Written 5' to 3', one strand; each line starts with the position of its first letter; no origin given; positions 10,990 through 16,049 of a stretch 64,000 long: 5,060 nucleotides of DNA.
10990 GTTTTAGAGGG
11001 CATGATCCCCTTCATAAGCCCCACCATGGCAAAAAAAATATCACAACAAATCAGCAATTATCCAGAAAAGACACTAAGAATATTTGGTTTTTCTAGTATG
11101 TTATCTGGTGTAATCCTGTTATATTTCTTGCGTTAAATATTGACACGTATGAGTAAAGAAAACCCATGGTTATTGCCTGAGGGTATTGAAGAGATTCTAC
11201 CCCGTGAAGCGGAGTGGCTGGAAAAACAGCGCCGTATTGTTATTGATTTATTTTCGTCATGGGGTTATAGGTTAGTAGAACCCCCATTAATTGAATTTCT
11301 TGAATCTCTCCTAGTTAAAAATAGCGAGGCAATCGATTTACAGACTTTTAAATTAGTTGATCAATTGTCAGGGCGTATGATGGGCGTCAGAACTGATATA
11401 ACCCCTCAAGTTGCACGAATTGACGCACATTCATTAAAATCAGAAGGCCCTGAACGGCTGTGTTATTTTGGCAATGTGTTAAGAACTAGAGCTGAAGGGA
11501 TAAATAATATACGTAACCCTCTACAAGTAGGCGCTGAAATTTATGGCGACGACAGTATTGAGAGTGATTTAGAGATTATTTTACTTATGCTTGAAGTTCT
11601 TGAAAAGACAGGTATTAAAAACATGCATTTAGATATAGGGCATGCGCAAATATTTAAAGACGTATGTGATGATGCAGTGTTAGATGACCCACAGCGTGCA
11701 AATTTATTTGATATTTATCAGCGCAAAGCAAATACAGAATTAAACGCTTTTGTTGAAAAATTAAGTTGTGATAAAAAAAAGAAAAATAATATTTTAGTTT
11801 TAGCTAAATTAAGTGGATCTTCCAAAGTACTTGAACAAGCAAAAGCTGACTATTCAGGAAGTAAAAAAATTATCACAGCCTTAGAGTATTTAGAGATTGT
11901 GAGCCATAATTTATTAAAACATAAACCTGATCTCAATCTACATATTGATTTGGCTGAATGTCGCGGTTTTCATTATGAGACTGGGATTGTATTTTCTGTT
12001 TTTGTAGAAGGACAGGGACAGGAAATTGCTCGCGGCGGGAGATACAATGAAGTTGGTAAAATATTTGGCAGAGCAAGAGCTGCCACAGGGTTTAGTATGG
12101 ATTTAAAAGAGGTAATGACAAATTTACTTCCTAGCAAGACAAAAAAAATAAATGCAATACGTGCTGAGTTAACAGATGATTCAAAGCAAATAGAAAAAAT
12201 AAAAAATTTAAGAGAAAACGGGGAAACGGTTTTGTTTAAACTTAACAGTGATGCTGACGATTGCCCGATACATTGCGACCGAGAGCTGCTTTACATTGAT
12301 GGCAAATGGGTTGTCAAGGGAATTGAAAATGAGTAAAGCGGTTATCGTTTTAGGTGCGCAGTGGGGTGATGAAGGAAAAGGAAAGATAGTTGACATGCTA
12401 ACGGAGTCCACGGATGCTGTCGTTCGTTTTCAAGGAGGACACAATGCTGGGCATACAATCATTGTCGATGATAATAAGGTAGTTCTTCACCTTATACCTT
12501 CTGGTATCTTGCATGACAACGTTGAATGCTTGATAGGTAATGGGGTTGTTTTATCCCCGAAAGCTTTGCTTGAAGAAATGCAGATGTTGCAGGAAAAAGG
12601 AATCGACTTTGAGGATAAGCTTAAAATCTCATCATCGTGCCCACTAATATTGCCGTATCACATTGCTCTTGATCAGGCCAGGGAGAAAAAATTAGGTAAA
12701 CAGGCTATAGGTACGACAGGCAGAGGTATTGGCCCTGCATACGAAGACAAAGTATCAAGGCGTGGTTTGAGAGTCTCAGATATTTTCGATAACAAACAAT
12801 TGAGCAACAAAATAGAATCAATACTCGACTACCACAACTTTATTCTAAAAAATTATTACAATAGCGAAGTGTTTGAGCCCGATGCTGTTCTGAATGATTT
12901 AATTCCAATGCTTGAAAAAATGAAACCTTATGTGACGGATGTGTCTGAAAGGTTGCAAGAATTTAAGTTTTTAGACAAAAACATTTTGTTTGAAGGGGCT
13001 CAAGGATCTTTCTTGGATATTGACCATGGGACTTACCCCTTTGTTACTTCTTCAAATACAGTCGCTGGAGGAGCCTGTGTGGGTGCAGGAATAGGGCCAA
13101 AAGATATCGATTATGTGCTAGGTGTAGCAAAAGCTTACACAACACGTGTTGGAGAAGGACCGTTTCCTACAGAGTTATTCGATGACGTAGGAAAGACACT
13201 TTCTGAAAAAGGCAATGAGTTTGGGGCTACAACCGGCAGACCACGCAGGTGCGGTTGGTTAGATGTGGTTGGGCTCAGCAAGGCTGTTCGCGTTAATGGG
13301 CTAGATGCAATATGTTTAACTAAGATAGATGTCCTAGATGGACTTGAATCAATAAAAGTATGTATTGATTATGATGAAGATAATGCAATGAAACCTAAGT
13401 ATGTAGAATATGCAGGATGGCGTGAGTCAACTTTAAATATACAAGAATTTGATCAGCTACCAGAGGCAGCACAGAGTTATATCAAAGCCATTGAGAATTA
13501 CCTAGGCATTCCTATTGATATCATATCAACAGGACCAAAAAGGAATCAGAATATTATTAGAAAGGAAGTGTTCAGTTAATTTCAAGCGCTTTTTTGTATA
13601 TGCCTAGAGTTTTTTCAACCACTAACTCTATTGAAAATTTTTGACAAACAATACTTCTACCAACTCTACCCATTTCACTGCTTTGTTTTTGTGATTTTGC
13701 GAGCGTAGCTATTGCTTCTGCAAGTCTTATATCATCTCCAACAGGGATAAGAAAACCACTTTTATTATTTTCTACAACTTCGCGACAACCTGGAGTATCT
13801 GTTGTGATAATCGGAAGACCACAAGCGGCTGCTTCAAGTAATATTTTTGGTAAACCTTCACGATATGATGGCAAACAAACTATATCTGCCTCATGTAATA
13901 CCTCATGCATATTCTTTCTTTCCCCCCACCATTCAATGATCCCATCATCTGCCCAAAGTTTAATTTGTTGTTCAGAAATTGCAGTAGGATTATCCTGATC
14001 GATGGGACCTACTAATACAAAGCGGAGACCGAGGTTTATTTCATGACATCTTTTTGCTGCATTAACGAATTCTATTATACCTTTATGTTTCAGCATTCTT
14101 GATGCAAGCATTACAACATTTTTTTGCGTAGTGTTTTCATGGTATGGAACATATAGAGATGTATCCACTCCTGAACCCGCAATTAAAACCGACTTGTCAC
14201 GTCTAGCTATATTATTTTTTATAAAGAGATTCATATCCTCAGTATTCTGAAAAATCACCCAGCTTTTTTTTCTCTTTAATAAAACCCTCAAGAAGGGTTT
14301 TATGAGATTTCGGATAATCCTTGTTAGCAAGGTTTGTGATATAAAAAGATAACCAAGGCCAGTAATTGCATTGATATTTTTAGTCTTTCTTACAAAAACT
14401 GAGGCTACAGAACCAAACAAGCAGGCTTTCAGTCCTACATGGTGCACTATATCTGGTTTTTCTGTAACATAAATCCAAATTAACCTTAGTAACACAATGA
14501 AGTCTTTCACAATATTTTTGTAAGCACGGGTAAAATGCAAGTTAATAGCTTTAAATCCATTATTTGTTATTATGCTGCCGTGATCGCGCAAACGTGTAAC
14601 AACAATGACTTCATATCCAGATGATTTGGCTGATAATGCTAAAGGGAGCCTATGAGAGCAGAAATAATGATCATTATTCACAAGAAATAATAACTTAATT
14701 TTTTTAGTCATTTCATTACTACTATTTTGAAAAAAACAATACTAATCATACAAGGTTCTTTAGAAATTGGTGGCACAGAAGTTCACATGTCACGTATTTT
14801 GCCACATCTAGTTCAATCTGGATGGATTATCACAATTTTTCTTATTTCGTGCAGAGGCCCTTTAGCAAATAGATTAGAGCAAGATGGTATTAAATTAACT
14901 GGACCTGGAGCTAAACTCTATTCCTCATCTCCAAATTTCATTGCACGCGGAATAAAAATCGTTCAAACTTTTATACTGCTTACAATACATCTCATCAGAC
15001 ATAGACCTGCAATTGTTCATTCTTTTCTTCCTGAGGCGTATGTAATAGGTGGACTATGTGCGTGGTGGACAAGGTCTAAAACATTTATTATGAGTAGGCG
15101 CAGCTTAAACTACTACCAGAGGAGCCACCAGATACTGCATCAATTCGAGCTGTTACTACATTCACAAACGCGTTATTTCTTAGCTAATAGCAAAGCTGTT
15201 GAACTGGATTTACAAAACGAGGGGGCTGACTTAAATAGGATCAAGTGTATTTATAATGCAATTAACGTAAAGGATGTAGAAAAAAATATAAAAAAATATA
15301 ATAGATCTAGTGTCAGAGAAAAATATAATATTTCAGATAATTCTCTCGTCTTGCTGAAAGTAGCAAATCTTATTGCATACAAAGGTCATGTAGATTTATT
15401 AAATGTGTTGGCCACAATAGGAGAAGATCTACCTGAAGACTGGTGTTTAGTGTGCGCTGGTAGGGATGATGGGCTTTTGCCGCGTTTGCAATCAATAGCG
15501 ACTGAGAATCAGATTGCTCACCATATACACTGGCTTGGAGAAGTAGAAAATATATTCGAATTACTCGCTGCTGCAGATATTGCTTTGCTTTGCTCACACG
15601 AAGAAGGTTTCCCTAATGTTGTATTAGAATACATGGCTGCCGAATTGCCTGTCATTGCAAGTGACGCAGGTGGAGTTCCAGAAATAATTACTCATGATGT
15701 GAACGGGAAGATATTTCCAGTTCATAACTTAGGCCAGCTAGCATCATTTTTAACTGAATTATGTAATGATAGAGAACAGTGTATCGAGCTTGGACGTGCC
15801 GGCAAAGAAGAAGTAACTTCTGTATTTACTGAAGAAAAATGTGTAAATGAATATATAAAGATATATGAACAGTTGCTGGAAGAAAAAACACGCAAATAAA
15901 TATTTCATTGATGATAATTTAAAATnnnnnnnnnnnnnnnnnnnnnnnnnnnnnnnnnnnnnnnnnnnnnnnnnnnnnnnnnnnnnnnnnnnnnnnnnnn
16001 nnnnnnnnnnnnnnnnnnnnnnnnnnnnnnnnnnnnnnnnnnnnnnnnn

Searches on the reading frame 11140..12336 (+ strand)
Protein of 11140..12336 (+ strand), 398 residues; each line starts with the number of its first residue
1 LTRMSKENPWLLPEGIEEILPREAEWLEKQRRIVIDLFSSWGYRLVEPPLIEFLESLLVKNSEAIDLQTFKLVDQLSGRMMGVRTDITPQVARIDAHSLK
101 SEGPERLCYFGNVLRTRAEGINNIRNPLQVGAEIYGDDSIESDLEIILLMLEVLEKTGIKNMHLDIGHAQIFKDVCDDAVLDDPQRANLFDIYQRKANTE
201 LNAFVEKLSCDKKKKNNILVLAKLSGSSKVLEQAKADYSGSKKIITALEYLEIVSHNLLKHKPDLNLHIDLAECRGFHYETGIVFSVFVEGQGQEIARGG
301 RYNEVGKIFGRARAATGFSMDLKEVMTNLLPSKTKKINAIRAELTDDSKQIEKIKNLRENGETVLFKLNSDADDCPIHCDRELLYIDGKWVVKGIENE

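Call 23: search_protein_families(library=pfam, proteins=[window:11140-12336:+], max_evalue=0.00001)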
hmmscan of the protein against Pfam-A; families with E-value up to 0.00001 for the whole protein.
window:11140-12336:+ (398 aa): 1 family
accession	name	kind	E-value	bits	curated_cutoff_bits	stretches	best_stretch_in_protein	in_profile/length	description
PF13393.11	tRNA-synt_His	-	3e-108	362.2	25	1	15-325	1-308/308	Histidyl-tRNA synthetase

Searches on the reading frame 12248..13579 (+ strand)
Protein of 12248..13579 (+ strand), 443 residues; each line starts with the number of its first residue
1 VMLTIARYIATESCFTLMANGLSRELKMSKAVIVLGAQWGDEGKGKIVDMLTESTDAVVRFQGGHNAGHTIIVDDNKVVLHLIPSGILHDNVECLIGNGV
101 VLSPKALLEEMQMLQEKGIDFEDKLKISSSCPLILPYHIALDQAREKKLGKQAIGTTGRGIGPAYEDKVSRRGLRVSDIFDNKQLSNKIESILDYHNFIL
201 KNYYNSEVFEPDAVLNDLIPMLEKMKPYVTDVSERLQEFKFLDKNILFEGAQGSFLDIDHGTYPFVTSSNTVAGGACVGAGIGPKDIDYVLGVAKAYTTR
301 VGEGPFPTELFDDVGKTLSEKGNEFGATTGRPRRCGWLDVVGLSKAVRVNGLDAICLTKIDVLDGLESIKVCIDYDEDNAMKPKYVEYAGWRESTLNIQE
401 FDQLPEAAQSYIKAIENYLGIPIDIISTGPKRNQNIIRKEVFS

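Call 23: search_protein_families(library=pfam, proteins=[window:12248-13579:+], max_evalue=0.00001)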
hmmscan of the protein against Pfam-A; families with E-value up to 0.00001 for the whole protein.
window:12248-13579:+ (443 aa): 1 family
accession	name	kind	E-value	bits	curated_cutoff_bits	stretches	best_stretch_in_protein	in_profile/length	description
PF00709.27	Adenylsucc_synt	-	2.6e-176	586.9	27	1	33-436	1-416/416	Adenylosuccinate synthetase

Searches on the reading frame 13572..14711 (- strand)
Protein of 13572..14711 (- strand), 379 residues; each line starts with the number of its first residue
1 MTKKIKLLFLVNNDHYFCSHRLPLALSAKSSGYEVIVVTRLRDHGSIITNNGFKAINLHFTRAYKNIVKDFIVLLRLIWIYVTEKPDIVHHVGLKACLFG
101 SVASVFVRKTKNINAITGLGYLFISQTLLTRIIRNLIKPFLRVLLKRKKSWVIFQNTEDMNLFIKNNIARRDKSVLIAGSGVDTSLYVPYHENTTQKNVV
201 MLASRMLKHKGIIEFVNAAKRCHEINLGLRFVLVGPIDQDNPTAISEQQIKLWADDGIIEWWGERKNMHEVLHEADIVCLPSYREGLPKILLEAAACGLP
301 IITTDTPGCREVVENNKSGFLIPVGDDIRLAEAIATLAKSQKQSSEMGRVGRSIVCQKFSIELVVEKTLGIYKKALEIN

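Call 7: search_protein_families(library=pfam, proteins=[window:13572-14711:-], max_evalue=0.001)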
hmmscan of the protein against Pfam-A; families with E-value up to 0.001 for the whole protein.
window:13572-14711:- (379 aa): 5 families
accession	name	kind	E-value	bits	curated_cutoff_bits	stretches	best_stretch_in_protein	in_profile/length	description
PF00534.26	Glycos_transf_1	-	4.6e-30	104.9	26.4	1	194-352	12-170/172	Glycosyl transferases group 1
PF13692.12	Glyco_trans_1_4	-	4.2e-29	102.1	27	1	198-339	2-141/142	Glycosyl transferases group 1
PF13477.12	Glyco_trans_4_2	-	8.6e-09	36.1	23.4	1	6-155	1-138/139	Glycosyl transferase 4-like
PF20706.3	GT4-conflict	-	9.5e-08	31.9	26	1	181-316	180-323/385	Family 4 Glycosyltransferase in conflict systems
PF13524.12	Glyco_trans_1_2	-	3.5e-06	27.5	25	1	228-365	14-139/144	Glycosyl transferase-like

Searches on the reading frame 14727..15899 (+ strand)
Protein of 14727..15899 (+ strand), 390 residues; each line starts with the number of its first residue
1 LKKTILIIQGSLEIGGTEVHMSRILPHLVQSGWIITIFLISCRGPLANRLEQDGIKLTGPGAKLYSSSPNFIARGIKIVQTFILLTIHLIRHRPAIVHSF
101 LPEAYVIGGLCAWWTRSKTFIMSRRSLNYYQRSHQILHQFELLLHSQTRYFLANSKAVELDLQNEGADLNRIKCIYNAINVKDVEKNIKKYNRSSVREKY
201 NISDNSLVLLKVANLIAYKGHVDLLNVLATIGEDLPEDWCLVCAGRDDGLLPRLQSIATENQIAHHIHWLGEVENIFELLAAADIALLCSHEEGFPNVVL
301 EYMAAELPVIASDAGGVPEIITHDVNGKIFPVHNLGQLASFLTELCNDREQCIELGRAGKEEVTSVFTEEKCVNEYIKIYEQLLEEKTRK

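Call 7: search_protein_families(library=pfam, proteins=[window:14727-15899:+], max_evalue=0.001)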
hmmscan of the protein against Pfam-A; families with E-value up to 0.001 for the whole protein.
window:14727-15899:+ (390 aa): 4 families
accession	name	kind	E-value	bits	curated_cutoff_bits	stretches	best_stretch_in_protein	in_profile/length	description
PF00534.26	Glycos_transf_1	-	6.8e-33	114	26.4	1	195-361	4-171/172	Glycosyl transferases group 1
PF13692.12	Glyco_trans_1_4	-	1.2e-27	97.3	27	1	208-348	3-142/142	Glycosyl transferases group 1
PF13439.12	Glyco_transf_4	-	3.1e-11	44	28.5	1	14-181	1-168/170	Glycosyltransferase Family 4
PF20706.3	GT4-conflict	-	3.5e-06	26.7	26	1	268-328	267-327/385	Family 4 Glycosyltransferase in conflict systems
